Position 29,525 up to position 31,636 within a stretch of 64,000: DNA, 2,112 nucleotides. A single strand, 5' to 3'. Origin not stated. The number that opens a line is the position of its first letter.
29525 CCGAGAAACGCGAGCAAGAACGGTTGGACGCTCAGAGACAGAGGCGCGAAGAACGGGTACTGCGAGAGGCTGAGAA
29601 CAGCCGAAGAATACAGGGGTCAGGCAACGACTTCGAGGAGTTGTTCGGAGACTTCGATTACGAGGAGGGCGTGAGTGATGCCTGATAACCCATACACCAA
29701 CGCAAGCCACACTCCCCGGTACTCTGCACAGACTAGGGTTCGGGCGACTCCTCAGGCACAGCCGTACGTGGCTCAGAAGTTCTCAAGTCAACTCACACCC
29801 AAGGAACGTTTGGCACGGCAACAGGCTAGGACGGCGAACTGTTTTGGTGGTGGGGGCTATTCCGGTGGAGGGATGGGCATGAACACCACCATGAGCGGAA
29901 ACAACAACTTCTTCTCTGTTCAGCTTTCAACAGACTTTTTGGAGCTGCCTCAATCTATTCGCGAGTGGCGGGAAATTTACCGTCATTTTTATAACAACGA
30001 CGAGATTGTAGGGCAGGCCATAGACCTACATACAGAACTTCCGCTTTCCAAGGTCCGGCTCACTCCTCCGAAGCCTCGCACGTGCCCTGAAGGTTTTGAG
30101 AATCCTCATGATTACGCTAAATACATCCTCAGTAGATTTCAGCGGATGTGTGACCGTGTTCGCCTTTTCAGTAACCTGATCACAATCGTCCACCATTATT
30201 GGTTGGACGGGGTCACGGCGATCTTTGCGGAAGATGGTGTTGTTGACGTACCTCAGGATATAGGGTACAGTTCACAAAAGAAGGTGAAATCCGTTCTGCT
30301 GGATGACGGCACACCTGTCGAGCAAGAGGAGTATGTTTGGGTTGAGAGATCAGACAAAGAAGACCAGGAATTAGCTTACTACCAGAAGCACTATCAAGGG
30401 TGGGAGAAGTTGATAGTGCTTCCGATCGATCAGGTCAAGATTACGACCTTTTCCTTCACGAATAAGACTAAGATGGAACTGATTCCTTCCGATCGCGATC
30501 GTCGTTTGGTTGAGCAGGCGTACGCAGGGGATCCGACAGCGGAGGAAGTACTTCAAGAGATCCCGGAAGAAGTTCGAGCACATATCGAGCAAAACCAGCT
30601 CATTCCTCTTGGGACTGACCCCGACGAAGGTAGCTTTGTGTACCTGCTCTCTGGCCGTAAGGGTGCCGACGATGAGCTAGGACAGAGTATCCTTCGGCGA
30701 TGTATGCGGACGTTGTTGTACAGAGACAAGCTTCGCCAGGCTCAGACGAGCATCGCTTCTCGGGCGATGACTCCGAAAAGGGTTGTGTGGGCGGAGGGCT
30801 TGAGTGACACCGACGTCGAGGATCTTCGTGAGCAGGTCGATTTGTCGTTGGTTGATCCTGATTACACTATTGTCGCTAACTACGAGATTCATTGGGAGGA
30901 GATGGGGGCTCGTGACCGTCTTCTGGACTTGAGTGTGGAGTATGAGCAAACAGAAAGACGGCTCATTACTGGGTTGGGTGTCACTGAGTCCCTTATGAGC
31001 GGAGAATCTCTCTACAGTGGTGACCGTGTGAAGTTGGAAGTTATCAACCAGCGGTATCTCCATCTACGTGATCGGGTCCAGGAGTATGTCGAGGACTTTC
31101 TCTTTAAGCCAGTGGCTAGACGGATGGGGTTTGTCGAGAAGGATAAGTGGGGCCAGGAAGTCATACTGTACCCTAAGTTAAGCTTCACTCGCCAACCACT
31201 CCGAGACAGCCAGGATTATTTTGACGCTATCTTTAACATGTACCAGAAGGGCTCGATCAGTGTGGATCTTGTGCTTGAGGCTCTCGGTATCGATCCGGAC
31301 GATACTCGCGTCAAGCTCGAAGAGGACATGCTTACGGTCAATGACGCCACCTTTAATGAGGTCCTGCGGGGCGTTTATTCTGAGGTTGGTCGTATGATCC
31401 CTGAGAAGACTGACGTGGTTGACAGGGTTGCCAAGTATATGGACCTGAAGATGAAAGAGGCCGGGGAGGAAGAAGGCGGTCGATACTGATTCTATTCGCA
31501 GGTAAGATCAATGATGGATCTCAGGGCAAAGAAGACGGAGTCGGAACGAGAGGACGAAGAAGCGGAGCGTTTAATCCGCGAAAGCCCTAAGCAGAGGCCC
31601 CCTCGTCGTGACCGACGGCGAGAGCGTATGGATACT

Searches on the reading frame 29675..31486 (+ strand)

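Call 59: search_protein_families(library=pfam, proteins=[window:29675-31486:+], max_evalue=0.01)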
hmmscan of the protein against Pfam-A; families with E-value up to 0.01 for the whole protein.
window:29675-31486:+ (604 aa): 0 families

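Call 60: search_protein_families(library=phrogs, proteins=[window:29675-31486:+], max_evalue=0.001)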
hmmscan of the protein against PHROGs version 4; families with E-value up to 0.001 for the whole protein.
window:29675-31486:+ (604 aa): 2 families
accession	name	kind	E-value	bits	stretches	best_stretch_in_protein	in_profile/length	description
phrog_16240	-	head and packaging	3.1e-27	96.4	2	235-487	169-419/643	portal protein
phrog_2833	-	head and packaging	4.6e-05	22.6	1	327-459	291-435/874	portal protein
